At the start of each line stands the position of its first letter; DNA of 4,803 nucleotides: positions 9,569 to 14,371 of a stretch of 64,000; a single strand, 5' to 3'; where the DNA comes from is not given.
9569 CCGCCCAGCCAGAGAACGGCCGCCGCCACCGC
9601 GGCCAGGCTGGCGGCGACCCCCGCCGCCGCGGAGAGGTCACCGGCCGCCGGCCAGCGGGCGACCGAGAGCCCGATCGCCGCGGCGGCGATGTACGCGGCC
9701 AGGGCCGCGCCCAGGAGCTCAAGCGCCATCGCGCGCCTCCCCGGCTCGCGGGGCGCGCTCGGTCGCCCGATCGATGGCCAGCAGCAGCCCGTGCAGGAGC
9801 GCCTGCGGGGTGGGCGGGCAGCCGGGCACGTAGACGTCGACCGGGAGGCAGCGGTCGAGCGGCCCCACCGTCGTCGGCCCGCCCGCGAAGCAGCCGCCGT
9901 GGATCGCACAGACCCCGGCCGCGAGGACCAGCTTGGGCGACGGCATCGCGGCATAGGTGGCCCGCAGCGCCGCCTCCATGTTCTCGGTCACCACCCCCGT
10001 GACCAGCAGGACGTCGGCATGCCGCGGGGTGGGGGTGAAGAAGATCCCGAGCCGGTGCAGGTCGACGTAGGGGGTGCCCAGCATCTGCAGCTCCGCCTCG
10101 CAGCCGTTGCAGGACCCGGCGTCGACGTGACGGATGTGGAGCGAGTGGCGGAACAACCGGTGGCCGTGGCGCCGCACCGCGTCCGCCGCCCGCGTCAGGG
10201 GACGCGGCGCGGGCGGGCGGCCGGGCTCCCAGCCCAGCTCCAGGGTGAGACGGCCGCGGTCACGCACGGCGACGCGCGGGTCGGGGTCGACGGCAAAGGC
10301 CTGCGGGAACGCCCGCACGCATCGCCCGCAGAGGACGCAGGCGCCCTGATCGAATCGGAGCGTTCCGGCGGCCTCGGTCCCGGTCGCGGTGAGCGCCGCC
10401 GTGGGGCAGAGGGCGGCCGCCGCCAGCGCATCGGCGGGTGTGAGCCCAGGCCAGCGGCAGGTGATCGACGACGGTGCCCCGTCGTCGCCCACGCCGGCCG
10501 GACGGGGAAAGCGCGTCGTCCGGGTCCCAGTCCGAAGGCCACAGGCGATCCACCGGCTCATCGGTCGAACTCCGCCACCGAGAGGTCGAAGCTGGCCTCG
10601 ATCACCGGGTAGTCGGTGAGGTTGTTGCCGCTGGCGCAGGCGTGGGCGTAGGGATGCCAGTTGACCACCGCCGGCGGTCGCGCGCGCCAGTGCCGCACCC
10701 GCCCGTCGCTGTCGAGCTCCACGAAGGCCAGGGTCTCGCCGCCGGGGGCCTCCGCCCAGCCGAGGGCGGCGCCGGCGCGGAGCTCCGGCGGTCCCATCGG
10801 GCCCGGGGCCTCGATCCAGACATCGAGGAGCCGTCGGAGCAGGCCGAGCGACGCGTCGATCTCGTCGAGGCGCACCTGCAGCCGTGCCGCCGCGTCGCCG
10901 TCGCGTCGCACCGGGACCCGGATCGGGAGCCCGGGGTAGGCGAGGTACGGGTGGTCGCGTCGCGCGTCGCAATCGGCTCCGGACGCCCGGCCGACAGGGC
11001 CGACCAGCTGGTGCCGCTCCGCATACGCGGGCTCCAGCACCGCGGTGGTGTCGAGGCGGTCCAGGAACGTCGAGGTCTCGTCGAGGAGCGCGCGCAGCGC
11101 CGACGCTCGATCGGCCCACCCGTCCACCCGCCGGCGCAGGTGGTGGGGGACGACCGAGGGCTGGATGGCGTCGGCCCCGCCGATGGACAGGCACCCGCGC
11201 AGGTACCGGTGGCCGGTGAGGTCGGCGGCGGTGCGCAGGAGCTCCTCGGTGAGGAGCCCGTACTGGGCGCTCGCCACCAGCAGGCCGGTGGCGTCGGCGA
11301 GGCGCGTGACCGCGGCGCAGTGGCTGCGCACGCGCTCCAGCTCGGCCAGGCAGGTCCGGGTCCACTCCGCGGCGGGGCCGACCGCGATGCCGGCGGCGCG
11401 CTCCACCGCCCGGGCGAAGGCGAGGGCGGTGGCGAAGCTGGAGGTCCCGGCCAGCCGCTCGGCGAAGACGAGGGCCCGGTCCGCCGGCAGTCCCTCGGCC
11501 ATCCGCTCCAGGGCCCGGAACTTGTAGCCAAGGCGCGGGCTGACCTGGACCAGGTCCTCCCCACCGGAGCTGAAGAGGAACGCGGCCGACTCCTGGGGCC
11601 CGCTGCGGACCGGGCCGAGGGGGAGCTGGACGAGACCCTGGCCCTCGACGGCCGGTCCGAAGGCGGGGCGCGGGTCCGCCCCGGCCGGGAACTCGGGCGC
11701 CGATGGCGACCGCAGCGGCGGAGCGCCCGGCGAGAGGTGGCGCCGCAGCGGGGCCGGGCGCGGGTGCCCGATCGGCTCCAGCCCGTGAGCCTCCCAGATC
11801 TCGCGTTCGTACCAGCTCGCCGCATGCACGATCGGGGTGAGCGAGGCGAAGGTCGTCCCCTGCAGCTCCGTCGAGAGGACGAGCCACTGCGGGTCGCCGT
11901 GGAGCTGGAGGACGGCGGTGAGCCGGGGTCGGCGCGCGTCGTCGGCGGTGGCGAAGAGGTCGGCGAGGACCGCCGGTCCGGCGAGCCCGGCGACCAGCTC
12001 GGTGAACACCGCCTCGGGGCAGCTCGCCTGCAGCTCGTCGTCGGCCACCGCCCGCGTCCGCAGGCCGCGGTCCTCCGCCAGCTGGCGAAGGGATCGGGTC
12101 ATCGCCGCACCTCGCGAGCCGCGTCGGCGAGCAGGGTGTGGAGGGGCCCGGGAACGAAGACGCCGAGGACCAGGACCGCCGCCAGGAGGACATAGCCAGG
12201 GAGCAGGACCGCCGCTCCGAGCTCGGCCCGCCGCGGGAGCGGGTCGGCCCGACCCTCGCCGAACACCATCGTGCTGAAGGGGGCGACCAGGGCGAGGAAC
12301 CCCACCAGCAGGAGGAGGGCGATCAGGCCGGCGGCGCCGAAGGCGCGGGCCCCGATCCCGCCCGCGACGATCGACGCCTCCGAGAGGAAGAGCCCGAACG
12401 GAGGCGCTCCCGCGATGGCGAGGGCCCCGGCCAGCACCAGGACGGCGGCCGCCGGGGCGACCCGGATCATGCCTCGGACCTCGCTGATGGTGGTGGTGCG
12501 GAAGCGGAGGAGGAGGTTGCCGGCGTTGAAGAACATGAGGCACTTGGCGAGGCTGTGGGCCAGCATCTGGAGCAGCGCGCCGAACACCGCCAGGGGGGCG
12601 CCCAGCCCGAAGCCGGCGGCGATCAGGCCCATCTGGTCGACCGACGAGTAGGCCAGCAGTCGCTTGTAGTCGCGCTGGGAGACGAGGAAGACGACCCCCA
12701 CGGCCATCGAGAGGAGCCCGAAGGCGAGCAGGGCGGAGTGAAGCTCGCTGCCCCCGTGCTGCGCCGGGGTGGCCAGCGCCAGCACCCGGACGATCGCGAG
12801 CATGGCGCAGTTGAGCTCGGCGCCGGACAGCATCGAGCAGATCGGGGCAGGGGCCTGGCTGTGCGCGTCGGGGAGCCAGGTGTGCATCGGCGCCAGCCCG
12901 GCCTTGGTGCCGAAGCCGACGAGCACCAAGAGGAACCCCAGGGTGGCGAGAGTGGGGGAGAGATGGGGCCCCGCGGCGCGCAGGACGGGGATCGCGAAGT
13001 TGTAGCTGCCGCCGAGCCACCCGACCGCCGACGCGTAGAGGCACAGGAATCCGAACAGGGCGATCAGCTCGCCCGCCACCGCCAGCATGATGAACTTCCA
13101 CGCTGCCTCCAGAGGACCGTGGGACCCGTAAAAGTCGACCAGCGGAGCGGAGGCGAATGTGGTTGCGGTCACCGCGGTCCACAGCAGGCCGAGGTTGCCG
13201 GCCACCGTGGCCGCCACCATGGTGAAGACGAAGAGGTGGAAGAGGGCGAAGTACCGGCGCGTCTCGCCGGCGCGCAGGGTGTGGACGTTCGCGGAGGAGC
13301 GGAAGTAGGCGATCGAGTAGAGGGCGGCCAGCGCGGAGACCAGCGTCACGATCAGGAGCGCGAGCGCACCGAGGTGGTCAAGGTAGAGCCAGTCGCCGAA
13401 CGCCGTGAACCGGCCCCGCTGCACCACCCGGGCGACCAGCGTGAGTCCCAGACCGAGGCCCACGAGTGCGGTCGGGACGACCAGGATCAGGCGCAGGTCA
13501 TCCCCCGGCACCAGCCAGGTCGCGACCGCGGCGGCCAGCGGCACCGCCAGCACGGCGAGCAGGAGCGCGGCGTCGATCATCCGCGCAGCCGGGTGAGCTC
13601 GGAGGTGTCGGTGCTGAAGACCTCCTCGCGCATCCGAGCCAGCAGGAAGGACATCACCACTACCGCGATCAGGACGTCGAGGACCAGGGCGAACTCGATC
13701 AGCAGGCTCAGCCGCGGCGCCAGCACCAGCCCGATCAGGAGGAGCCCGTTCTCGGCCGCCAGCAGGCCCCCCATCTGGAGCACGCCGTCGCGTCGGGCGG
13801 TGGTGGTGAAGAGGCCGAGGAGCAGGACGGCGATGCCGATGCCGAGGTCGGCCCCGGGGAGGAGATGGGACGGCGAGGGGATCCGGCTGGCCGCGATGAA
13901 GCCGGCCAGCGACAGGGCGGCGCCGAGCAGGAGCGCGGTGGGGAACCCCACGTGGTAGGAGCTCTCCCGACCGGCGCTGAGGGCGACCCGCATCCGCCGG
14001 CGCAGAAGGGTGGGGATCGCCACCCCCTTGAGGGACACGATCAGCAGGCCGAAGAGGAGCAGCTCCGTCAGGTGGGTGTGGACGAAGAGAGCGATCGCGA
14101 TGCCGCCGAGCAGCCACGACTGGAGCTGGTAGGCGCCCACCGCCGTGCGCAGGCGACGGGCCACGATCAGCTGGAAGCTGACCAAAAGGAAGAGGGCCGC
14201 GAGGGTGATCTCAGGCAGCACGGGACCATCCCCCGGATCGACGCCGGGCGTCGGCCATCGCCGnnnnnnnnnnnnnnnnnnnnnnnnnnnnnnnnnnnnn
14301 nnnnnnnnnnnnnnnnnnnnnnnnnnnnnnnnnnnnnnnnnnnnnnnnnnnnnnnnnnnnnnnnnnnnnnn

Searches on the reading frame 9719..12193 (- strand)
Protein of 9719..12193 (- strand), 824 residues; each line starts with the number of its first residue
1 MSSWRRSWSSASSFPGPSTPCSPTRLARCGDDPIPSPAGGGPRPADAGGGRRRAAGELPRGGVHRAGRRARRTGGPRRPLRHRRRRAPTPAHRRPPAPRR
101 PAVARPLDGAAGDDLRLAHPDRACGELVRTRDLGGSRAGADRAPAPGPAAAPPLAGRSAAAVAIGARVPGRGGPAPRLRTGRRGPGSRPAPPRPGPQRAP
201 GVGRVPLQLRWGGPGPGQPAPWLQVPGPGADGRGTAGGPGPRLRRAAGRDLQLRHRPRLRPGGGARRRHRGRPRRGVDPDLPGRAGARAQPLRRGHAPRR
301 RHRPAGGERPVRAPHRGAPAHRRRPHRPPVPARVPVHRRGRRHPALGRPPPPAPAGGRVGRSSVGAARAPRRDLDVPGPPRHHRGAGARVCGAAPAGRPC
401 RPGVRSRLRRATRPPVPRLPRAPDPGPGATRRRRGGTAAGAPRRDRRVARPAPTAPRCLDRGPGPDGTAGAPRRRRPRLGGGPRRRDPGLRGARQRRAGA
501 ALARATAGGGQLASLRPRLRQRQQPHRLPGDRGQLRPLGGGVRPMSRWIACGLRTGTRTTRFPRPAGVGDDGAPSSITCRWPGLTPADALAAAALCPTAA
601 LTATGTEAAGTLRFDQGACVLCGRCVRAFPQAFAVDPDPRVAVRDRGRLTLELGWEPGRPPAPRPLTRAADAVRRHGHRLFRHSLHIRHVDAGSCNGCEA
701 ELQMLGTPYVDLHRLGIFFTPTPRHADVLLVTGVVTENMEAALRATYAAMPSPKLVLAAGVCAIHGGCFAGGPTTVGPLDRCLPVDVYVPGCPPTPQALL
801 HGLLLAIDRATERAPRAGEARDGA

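Call 9: search_protein_families(library=pfam, proteins=[window:9719-12193:-], max_evalue=0.001)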
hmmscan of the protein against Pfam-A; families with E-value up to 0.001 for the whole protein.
window:9719-12193:- (824 aa): 1 family
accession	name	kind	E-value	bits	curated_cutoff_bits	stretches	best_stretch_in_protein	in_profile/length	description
PF01058.29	Oxidored_q6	-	2.7e-28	98.7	27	1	695-804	1-126/128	NADH ubiquinone oxidoreductase, 20 Kd subunit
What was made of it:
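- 9719..10561 (-): Ehr NuoB/HycG-like subunit, 280 aa, with an N-terminal ferredoxin-like extension. Pfam Oxidored_q6, E 2.7e-28 (call 9).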

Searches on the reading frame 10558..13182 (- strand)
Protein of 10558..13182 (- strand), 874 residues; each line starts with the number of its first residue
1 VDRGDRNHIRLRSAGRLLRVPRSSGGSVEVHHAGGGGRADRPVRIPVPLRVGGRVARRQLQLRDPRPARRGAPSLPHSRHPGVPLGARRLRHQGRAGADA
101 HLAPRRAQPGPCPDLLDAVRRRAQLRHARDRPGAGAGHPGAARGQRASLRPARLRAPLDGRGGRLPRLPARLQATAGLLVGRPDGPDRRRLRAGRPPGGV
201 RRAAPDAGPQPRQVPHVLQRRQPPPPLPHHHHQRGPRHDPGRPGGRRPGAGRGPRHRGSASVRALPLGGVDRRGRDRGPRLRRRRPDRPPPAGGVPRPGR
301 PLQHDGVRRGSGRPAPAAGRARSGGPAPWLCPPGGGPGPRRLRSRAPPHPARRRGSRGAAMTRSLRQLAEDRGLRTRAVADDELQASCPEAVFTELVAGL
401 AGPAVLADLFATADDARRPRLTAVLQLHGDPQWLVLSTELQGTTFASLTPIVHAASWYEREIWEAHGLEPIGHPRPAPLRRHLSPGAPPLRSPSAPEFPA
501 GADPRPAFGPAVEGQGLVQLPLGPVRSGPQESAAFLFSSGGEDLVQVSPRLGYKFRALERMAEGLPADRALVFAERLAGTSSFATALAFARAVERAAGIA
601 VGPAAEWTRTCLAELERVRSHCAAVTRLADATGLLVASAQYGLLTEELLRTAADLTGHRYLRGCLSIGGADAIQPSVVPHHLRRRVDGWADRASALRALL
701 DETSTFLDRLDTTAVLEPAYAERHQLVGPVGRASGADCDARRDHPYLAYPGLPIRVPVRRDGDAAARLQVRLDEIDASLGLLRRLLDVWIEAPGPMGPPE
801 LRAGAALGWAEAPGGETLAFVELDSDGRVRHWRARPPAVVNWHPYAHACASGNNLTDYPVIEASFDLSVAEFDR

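Call 9: search_protein_families(library=pfam, proteins=[window:10558-13182:-], max_evalue=0.001)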
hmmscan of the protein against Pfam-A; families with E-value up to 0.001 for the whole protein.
window:10558-13182:- (874 aa): 2 families
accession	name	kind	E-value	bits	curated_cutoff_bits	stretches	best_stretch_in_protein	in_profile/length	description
PF00346.24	Complex1_49kDa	-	7e-30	104.4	24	2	646-788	16-158/271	Respiratory-chain NADH dehydrogenase, 49 Kd subunit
PF00329.25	Complex1_30kDa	-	2.9e-09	38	22.5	1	405-479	25-103/124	Respiratory-chain NADH dehydrogenase, 30 Kd subunit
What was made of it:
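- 10558..12102 (-): Ehr large subunit (fused NuoC-NuoD/HycE-like), 514 aa, without NiFe-ligating cysteines. Pfam Complex1_30kDa and Complex1_49kDa (call 9).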

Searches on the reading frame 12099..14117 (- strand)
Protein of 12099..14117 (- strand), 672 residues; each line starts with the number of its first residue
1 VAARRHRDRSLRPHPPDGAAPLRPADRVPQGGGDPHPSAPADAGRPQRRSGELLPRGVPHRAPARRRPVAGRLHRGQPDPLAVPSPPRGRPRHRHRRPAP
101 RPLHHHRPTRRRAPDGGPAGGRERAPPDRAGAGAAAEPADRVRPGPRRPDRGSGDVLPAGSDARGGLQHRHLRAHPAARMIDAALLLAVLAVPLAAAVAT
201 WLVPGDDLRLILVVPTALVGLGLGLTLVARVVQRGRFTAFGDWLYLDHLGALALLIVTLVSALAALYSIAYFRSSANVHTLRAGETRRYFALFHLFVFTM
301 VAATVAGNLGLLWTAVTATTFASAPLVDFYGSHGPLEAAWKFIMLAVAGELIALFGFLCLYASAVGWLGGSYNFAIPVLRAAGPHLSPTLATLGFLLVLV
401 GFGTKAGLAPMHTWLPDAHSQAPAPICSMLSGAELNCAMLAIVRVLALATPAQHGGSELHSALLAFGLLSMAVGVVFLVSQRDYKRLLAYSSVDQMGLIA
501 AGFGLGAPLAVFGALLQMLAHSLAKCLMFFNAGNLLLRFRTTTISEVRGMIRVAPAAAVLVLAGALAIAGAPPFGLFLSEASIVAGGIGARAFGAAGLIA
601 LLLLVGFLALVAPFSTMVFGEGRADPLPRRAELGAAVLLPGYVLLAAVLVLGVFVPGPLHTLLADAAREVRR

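Call 9: search_protein_families(library=pfam, proteins=[window:12099-14117:-], max_evalue=0.001)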
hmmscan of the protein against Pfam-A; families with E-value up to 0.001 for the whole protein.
window:12099-14117:- (672 aa): 2 families
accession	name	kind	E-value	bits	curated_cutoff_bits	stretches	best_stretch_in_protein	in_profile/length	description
PF00361.26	Proton_antipo_M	-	5.7e-41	141.1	21.5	1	306-592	1-280/294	NADH:quinone oxidoreductase/Mrp antiporter, TM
PF00662.26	Proton_antipo_N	-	5.3e-06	26.7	24.5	1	244-275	13-44/51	NADH-Ubiquinone oxidoreductase (complex I), chain 5 N-terminus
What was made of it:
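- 12099..13580 (-): Ehr antiporter-like subunit (NuoN/HyfF-like), 493 aa. Pfam Proton_antipo_M, E 5.7e-41 (call 9).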

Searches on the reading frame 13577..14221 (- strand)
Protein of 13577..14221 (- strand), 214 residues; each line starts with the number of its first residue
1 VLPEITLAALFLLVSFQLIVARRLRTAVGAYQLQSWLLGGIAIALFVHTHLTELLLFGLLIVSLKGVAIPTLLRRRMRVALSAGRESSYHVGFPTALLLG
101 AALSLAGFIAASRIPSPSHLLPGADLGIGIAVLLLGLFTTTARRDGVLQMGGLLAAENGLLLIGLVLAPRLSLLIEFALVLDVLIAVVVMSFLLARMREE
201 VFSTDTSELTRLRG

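Call 9: search_protein_families(library=pfam, proteins=[window:13577-14221:-], max_evalue=0.001)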
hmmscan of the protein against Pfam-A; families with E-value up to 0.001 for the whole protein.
window:13577-14221:- (214 aa): 0 families
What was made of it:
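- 13577..14221 (-): Ehr small membrane subunit (HyfE/NuoK-like), 214 aa. No Pfam hit here (call 9).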
